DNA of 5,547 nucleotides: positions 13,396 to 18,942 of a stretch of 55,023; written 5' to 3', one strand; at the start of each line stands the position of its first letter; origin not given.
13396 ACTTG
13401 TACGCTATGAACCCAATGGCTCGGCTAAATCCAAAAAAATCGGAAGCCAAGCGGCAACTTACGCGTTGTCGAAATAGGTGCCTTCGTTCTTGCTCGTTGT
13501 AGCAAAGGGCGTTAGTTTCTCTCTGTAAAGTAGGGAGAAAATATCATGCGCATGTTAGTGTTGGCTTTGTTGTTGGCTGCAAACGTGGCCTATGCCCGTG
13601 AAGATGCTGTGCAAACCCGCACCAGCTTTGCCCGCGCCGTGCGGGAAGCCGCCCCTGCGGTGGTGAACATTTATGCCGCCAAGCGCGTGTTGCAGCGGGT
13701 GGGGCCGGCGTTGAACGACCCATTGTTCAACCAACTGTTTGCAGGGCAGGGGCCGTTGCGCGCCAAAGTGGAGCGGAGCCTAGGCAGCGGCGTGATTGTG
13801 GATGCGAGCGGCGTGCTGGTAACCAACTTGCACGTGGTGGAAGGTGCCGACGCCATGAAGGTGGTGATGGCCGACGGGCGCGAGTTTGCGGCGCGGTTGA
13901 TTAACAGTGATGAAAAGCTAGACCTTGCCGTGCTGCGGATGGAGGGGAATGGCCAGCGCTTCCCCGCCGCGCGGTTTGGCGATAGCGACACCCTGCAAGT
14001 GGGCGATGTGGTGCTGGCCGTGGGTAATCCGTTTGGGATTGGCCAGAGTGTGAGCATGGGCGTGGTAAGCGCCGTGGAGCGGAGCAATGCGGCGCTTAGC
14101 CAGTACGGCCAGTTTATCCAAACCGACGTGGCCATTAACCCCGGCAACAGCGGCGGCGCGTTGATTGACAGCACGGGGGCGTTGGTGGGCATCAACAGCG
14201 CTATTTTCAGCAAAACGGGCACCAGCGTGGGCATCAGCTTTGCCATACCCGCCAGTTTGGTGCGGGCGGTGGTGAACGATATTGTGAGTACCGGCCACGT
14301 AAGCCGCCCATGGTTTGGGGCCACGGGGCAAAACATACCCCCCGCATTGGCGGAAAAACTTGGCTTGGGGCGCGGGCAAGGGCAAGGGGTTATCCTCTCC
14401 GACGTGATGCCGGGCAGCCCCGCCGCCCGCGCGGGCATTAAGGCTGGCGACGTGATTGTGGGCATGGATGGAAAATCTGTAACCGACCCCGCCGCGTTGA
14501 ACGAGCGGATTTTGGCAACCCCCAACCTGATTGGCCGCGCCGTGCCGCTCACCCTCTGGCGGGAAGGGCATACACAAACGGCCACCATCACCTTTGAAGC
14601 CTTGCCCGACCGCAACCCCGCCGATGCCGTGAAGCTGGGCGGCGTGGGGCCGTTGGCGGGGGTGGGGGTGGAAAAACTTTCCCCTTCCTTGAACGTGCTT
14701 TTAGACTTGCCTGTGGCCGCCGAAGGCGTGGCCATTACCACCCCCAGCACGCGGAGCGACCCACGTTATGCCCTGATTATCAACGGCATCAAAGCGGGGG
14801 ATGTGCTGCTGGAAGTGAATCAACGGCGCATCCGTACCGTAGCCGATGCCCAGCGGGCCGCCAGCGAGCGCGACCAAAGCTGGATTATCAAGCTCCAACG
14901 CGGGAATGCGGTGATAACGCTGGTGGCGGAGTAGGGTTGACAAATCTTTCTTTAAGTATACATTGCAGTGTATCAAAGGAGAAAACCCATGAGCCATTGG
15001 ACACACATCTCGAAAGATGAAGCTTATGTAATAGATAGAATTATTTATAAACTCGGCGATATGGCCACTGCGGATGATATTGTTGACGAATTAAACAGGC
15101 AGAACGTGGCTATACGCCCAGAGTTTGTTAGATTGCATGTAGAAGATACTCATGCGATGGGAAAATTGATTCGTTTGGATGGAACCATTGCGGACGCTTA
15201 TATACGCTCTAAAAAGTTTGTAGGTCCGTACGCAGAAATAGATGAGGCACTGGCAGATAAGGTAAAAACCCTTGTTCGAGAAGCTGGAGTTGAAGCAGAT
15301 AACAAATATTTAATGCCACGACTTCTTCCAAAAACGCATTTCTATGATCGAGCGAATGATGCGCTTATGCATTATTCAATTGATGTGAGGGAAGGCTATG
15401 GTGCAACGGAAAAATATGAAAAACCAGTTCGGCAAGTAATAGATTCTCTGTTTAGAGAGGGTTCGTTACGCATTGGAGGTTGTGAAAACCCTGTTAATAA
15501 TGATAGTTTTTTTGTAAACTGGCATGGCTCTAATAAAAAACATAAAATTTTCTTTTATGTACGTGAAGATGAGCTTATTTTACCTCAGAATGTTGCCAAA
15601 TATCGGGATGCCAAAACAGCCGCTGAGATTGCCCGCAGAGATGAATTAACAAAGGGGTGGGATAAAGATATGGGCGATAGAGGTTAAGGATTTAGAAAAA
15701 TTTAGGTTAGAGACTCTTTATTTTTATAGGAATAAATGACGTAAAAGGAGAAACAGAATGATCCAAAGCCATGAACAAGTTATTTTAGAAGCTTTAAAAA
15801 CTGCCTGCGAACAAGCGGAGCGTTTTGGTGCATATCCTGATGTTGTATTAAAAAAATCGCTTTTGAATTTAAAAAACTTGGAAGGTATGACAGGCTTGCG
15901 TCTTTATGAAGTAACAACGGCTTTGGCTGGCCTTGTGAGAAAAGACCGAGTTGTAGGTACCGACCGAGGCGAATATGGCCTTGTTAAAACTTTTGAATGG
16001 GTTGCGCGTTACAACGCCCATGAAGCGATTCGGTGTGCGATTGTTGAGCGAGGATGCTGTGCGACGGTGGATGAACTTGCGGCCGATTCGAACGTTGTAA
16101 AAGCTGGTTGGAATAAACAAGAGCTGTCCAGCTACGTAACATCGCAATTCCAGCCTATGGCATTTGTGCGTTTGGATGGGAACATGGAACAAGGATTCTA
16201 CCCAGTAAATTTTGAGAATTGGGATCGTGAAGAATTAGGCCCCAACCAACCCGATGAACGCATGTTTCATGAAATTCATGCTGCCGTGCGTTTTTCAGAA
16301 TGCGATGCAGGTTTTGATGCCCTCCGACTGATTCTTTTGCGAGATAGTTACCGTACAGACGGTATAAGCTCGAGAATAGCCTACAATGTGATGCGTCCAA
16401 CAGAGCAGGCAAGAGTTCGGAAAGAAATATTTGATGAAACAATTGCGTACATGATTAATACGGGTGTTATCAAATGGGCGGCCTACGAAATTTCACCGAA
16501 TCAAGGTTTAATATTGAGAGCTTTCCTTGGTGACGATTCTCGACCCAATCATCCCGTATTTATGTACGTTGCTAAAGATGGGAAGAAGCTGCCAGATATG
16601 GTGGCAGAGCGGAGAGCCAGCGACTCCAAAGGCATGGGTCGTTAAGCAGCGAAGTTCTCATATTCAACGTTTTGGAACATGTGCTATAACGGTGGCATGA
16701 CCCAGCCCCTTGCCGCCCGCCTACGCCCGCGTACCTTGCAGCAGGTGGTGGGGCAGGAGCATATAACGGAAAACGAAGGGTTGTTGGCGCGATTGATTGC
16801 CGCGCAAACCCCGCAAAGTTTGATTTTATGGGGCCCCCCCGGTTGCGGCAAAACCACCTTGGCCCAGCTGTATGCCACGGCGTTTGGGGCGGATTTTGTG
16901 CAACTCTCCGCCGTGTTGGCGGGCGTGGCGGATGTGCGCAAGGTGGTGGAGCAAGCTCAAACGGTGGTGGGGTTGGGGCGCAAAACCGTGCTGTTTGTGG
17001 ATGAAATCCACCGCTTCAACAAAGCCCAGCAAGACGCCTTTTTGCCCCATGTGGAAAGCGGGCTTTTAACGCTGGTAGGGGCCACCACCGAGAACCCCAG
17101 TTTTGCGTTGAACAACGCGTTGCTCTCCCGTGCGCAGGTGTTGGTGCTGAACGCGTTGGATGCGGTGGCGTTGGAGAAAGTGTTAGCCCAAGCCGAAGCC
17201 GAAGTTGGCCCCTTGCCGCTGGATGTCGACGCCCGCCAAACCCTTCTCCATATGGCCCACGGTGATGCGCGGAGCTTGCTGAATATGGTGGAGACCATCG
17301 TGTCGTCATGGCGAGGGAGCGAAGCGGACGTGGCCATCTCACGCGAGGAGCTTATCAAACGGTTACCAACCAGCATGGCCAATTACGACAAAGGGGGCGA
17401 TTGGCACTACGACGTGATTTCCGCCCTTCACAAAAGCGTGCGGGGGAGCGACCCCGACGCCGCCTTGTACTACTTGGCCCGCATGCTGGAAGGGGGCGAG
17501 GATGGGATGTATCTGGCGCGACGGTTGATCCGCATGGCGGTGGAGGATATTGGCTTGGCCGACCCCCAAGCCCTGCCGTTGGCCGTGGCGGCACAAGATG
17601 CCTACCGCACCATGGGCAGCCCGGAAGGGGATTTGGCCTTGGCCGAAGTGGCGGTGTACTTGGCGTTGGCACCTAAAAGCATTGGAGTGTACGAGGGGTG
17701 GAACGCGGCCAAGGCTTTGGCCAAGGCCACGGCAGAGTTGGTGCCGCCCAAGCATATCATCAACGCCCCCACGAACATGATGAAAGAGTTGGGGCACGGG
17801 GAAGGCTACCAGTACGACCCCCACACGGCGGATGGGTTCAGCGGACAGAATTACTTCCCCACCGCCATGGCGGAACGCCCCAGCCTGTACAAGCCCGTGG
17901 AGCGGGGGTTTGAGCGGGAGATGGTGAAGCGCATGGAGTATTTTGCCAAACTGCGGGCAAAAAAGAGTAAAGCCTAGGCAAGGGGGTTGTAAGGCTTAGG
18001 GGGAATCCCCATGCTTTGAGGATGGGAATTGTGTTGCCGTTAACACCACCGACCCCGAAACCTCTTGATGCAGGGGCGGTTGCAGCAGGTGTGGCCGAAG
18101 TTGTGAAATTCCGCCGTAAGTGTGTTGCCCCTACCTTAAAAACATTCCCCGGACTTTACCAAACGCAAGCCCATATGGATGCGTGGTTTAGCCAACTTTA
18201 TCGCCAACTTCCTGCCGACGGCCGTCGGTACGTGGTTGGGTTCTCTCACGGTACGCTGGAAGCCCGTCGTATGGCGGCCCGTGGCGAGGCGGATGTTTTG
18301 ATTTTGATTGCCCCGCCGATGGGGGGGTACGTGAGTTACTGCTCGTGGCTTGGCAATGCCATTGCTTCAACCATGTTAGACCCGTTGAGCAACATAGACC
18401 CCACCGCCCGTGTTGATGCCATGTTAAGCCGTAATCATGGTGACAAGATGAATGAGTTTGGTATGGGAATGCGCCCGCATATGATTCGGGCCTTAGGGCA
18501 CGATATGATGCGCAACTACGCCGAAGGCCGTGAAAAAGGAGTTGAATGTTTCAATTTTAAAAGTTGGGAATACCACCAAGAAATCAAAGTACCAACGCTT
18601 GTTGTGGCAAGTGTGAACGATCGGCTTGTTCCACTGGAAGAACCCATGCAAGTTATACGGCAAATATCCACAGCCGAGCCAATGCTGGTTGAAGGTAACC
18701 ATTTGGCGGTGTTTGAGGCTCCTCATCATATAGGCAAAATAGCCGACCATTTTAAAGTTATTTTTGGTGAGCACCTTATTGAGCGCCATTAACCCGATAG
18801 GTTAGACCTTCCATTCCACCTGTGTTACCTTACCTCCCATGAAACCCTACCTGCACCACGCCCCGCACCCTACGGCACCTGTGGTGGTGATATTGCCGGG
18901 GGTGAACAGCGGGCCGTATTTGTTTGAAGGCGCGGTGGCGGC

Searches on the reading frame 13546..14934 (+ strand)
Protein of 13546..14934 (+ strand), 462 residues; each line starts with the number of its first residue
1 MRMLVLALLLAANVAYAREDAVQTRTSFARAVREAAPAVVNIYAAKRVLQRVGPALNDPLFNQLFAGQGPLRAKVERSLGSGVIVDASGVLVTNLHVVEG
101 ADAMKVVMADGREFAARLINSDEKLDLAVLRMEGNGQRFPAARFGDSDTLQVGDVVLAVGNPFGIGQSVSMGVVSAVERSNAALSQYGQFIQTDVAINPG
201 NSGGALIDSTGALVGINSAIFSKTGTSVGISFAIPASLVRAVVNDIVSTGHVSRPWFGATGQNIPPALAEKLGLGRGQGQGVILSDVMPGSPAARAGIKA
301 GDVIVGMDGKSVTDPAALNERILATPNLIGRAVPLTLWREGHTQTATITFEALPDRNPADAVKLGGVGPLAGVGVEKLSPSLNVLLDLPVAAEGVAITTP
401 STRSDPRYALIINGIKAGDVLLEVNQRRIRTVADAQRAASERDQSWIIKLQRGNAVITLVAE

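Call 12: find_related_loci(query=window:13546-14934:+, collection=genome_contigs, flank=10000)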
Query window:13546-14934:+ (462 aa) in genome_contigs; peptide patterns used: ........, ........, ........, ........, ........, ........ (x = any residue, [..] = any of these).
86 stretches matched a pattern; 2 encode a relative of the query (tblastn E <= 1e-3); 2 distinct loci.
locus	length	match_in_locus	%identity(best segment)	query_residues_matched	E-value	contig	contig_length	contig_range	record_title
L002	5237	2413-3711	56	24-462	2e-150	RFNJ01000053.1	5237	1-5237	MAG: Proteobacteria bacterium isolate LLD_154 Lanier.contig27114.5237bp, whole genome shotgun sequence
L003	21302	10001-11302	46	23-460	3e-112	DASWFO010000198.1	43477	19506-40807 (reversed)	MAG TPA_asm: Alphaproteobacteria bacterium isolate SMAG_U2791 k141_5511344, whole genome shotgun sequence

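Call 26: find_homologous_proteins(query=window:13546-14934:+, max_evalue=1e-100)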
Query window:13546-14934:+ (462 aa): 1750 proteins with E <= 1e-100 among 8000 candidates; the best 120 are listed.
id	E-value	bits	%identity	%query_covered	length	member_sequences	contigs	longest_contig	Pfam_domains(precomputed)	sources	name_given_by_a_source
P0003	9.7e-289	975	100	100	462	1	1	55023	PF13365.13,PF17820.8,PF00595.30,PF13180.13,PF00089.33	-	-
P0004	9.2e-226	768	78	100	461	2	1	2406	PF13365.13,PF17820.8,PF00595.30,PF13180.13,PF00089.33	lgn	-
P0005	1.4e-184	632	65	99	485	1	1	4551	PF14685.15,PF13365.13,PF17820.8,PF00595.30,PF13180.13,PF00089.33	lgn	-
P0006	1.4e-165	569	63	95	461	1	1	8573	PF13365.13,PF17820.8,PF00595.30,PF13180.13,PF00089.33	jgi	jgi:serine protease Do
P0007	1.9e-164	566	62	100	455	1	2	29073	PF13365.13,PF17820.8,PF00595.30,PF13180.13,PF00089.33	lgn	-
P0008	4.7e-163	561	64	99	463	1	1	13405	PF13365.13,PF17820.8,PF00595.30,PF13180.13,PF00089.33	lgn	-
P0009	7.1e-161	554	59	100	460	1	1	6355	PF13365.13,PF17820.8,PF00595.30,PF13180.13,PF00089.33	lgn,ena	-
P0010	3.9e-160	552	61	97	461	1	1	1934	PF13365.13,PF17820.8,PF00595.30,PF13180.13,PF00089.33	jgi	jgi:Do/DeqQ family serine protease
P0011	5.8e-158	544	60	96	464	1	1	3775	PF13365.13,PF17820.8,PF00595.30,PF13180.13,PF00089.33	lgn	-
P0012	2.5e-154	532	59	97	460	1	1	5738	PF13365.13,PF17820.8,PF00595.30,PF13180.13,PF00089.33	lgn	-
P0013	2.1e-151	523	58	96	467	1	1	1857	PF13365.13,PF17820.8,PF00595.30,PF13180.13,PF00089.33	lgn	-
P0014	1.1e-149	517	57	100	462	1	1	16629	PF14685.15,PF13365.13,PF17820.8,PF00595.30,PF13180.13,PF00089.33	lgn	-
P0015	3.6e-149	515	54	100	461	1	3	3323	PF14685.15,PF13365.13,PF17820.8,PF00595.30,PF13180.13,PF00089.33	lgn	-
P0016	4.9e-142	492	57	96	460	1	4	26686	PF13365.13,PF17820.8,PF00595.30,PF13180.13,PF00089.33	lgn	-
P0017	1.8e-139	484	53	100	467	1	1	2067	PF13365.13,PF17820.8,PF00595.30,PF13180.13,PF00089.33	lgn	-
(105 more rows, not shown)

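Call 27: find_encoding_contigs(protein=P0004, flank=10000, max_places=4)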
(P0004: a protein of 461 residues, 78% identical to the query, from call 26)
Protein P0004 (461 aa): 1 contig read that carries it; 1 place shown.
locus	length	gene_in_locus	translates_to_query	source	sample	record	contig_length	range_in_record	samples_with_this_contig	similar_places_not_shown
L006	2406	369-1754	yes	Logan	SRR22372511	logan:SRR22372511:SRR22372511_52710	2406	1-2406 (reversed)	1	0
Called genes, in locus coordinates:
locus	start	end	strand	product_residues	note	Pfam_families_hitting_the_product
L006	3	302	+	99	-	?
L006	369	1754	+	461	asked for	PF00089:Trypsin, PF13365:Trypsin_2, PF00595:PDZ (weak), PF13180:PDZ_2, PF17820:PDZ_6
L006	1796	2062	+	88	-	-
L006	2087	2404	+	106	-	?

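Call 28: find_encoding_contigs(protein=P0007, flank=10000, max_places=4)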
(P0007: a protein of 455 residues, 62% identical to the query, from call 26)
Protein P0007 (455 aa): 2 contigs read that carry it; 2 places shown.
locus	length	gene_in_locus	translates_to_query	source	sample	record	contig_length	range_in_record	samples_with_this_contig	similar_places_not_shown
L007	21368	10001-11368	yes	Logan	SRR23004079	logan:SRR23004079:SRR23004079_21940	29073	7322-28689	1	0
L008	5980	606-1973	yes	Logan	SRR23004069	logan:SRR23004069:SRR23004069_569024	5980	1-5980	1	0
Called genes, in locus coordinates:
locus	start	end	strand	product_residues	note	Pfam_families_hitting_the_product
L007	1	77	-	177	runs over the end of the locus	-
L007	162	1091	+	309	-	PF00698:Acyl_transf_1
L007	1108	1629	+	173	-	-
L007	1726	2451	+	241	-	PF00106:adh_short, PF01370:Epimerase (weak), PF08659:KR, PF13460:NAD_binding_10, PF13561:adh_short_C2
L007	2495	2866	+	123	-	-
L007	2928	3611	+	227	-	PF01738:DLH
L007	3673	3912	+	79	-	PF00550:PP-binding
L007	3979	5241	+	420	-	PF00109:ketoacyl-synt, PF00108:Thiolase_N (weak), PF02801:Ketoacyl-synt_C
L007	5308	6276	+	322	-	PF02618:YceG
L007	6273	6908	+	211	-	PF00625:Guanylate_kin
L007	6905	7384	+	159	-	PF11399:DUF3192 (weak)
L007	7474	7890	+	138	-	PF00334:NDK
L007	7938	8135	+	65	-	-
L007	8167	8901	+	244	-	-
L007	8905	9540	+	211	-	PF00308:Bac_DnaA (faint), PF22688:Hda_lid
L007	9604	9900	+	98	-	-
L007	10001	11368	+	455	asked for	PF00089:Trypsin, PF13365:Trypsin_2, PF00595:PDZ (weak), PF13180:PDZ_2, PF17820:PDZ_6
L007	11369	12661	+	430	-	PF05496:RuvB_N, PF13191:AAA_16 (faint), PF00004:AAA, PF07728:AAA_5 (weak), PF16193:AAA_assoc_2, PF12002:MgsA_C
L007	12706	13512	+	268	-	PF12697:Abhydrolase_6 (weak), PF12146:Hydrolase_4 (weak)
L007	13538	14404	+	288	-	PF00561:Abhydrolase_1, PF12697:Abhydrolase_6, PF06821:Ser_hydrolase (faint), PF12146:Hydrolase_4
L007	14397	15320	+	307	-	PF00849:PseudoU_synth_2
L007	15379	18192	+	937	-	PF05170:AsmA, PF13116:YhdP (faint), PF05170:AsmA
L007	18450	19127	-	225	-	PF13505:OMP_b-brl, PF03922:OmpW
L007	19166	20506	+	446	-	PF04055:Radical_SAM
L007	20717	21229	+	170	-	PF00691:OmpA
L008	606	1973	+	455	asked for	PF00089:Trypsin, PF13365:Trypsin_2, PF00595:PDZ (weak), PF13180:PDZ_2, PF17820:PDZ_6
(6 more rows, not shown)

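Call 29: find_encoding_contigs(protein=P0008, flank=10000, max_places=4)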
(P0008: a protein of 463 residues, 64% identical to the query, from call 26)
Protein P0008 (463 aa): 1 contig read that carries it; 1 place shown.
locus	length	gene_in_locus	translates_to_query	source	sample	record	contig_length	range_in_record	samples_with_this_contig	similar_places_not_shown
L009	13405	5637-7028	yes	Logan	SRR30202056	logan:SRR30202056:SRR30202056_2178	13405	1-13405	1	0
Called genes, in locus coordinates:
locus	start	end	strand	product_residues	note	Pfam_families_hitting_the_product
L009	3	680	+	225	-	?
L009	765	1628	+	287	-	-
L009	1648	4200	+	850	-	PF23357:DUF7088, PF09822:ABC_transp_aux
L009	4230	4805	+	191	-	PF08712:Nfu_N, PF01106:NifU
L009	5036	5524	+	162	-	-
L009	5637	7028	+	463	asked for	PF00089:Trypsin, PF13365:Trypsin_2, PF00595:PDZ (weak), PF13180:PDZ_2, PF17820:PDZ_6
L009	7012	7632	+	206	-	-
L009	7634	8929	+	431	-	PF05496:RuvB_N, PF13191:AAA_16 (faint), PF13401:AAA_22 (faint), PF00004:AAA, PF07728:AAA_5 (weak), PF16193:AAA_assoc_2, PF12002:MgsA_C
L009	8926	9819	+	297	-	PF00561:Abhydrolase_1, PF12697:Abhydrolase_6, PF12146:Hydrolase_4, PF06821:Ser_hydrolase (faint)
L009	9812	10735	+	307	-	PF01479:S4 (weak), PF00849:PseudoU_synth_2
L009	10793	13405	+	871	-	?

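Call 47: find_encoding_contigs(protein=P0005, flank=10000, max_places=3)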
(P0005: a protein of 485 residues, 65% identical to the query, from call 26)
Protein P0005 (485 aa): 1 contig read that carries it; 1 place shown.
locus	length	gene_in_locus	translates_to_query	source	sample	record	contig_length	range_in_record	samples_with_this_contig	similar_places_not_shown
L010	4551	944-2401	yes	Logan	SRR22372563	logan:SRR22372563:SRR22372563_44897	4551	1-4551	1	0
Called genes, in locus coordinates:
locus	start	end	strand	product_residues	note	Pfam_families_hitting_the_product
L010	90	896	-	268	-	PF09976:TPR_21 (faint), PF13512:TPR_18, PF13525:YfiO, PF07719:TPR_2 (faint), PF13174:TPR_6 (faint), PF13428:TPR_14 (faint), PF13432:TPR_16 (faint), PF14559:TPR_19 (faint)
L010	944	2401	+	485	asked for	PF00089:Trypsin, PF13365:Trypsin_2, PF14685:PDZ_Tricorn (faint), PF13180:PDZ_2, PF00595:PDZ (weak), PF17820:PDZ_6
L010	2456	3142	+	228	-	-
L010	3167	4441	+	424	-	PF05496:RuvB_N, PF00004:AAA, PF07728:AAA_5 (weak), PF16193:AAA_assoc_2, PF12002:MgsA_C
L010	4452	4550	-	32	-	?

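Call 48: find_encoding_contigs(protein=P0009, flank=10000, max_places=3)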
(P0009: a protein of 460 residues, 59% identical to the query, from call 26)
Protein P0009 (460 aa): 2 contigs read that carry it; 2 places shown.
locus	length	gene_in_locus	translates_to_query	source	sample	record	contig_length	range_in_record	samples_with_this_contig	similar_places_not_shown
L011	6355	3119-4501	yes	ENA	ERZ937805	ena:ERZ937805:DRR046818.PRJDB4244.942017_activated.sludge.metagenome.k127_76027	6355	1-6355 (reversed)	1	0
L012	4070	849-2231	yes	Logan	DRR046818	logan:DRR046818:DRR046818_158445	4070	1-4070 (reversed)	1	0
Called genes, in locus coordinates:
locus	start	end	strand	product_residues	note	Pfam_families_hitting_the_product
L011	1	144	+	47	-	?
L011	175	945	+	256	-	-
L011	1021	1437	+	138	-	PF00334:NDK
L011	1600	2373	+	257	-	-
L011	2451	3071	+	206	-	PF22688:Hda_lid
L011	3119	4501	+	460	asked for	PF00089:Trypsin, PF13365:Trypsin_2, PF00595:PDZ, PF13180:PDZ_2, PF17820:PDZ_6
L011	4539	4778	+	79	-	-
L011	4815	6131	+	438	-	PF05496:RuvB_N, PF13191:AAA_16 (faint), PF00004:AAA, PF07728:AAA_5 (faint), PF13401:AAA_22 (faint), PF16193:AAA_assoc_2, PF12002:MgsA_C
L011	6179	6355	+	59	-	?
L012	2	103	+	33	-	?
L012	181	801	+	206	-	PF22688:Hda_lid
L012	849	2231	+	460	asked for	PF00089:Trypsin, PF13365:Trypsin_2, PF00595:PDZ, PF13180:PDZ_2, PF17820:PDZ_6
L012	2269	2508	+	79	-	-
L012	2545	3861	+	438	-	PF05496:RuvB_N, PF13191:AAA_16 (faint), PF00004:AAA, PF07728:AAA_5 (faint), PF13401:AAA_22 (faint), PF16193:AAA_assoc_2, PF12002:MgsA_C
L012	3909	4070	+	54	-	?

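Call 53: find_encoding_contigs(protein=P0006, flank=10000, max_places=3)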
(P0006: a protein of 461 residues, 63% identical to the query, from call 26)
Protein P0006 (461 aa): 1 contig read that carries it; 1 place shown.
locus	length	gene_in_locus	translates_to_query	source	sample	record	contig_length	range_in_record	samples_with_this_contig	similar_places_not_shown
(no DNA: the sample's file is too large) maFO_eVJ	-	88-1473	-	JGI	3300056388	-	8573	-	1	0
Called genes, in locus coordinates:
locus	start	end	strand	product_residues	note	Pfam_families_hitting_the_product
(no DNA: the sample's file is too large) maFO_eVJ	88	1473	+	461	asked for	PF00089:Trypsin, PF13365:Trypsin_2, PF00595:PDZ, PF13180:PDZ_2, PF17820:PDZ_6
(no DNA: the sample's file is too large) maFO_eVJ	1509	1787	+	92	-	-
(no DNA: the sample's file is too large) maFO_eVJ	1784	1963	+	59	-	-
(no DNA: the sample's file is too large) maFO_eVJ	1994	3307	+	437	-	PF05496:RuvB_N, PF13191:AAA_16 (faint), PF00004:AAA, PF13401:AAA_22 (faint), PF16193:AAA_assoc_2, PF12002:MgsA_C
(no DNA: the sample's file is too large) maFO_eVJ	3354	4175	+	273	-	PF00561:Abhydrolase_1, PF12697:Abhydrolase_6, PF12146:Hydrolase_4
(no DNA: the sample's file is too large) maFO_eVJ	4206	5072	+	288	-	PF00561:Abhydrolase_1, PF12697:Abhydrolase_6, PF12146:Hydrolase_4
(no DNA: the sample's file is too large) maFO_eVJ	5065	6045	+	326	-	PF01479:S4 (weak), PF00849:PseudoU_synth_2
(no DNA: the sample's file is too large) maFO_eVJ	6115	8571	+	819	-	?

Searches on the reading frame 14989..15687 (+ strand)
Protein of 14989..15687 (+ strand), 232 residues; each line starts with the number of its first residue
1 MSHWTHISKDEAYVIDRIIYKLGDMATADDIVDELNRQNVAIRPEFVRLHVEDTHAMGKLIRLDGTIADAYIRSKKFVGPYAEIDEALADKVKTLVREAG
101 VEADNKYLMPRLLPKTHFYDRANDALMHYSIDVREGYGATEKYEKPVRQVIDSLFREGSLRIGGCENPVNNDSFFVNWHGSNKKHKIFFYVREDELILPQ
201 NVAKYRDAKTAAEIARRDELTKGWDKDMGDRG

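Call 10: search_protein_families(library=pfam, proteins=[window:14989-15687:+], max_evalue=0.1)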
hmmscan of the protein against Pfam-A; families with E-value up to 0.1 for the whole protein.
window:14989-15687:+ (232 aa): 1 family
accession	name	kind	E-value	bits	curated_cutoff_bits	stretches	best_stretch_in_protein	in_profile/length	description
PF16365.12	EutK_C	-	0.07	13.6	27.5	0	146-161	30-45/52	Ethanolamine utilization protein EutK C-terminus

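Call 36: find_related_loci(query=window:14989-15687:+, collection=viral_contigs, flank=3000)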
Query window:14989-15687:+ (232 aa) in viral_contigs; peptide patterns used: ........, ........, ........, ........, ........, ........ (x = any residue, [..] = any of these).
6 stretches matched a pattern, but none encodes a relative of the query by tblastn (E <= 1e-3).

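Call 38: search_dna_similar(query=window:14989-15687:+, collection=phages, mode=protein, max_evalue=0.01)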
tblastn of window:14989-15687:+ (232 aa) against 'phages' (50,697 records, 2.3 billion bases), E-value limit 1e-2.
No match.

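Call 54: search_protein_families(library=phrogs, proteins=[window:14989-15687:+], max_evalue=0.01)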
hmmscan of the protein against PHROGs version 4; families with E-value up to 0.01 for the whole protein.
window:14989-15687:+ (232 aa): 0 families

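Call 55: search_protein_families(library=padloc, proteins=[window:14989-15687:+], max_evalue=0.01)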
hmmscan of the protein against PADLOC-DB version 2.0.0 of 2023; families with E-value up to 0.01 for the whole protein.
window:14989-15687:+ (232 aa): 0 families

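Call 71: predict_structure(protein=window:14989-15684:+)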
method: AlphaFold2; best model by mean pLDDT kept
length: 232 residues; sequences in the alignment: 1
mean_pLDDT: 44.0   pTM: 0.33
mean pLDDT of the five models: 44.0, 43.6, 41.6, 39.3, 35.8
residues with pLDDT >= 90: 1; 70-90: 18; 50-70: 57; < 50: 156
segments of 3 or more residues with pLDDT < 50: 1-7, 53-89, 103-140, 158-229
pLDDT, mean of each block of 10 residues (from residue 1): 41 61 69 85 70 40 23 24 41 55 41 30 36 41 53 52 32 36 39 33 31 39 44 41
secondary structure, 60 per line:
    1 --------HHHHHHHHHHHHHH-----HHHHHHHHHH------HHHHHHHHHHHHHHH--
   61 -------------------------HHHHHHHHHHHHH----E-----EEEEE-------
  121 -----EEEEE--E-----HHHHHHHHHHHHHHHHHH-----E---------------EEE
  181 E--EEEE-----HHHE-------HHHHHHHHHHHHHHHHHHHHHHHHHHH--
elements in order: H9-22 H28-37 H44-58 H86-98 E109-113 E126-130 H139-156 E178-181 E184-187 H204-230

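Call 86: search_protein_families(library=ncbifam, proteins=[window:14989-15687:+], max_evalue=0.01)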
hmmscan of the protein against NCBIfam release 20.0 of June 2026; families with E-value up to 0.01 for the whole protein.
window:14989-15687:+ (232 aa): 0 families

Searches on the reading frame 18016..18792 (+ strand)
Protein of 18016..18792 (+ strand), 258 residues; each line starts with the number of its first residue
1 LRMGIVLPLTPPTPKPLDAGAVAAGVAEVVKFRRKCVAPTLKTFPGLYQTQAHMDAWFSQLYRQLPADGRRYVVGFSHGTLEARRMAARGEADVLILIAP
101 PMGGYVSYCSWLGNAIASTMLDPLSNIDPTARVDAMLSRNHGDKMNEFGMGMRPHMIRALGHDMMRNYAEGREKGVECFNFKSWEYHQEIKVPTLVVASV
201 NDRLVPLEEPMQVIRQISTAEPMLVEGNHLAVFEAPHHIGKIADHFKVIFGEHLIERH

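Call 54: search_protein_families(library=phrogs, proteins=[window:18016-18792:+], max_evalue=0.01)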
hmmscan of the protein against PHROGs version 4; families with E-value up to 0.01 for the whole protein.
window:18016-18792:+ (258 aa): 1 family
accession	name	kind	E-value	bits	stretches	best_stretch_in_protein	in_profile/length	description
phrog_789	-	other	5.3e-05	23.1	1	62-247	414-594/637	esterase/lipase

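Call 55: search_protein_families(library=padloc, proteins=[window:18016-18792:+], max_evalue=0.01)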
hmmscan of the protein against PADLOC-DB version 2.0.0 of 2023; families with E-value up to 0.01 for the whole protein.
window:18016-18792:+ (258 aa): 0 families
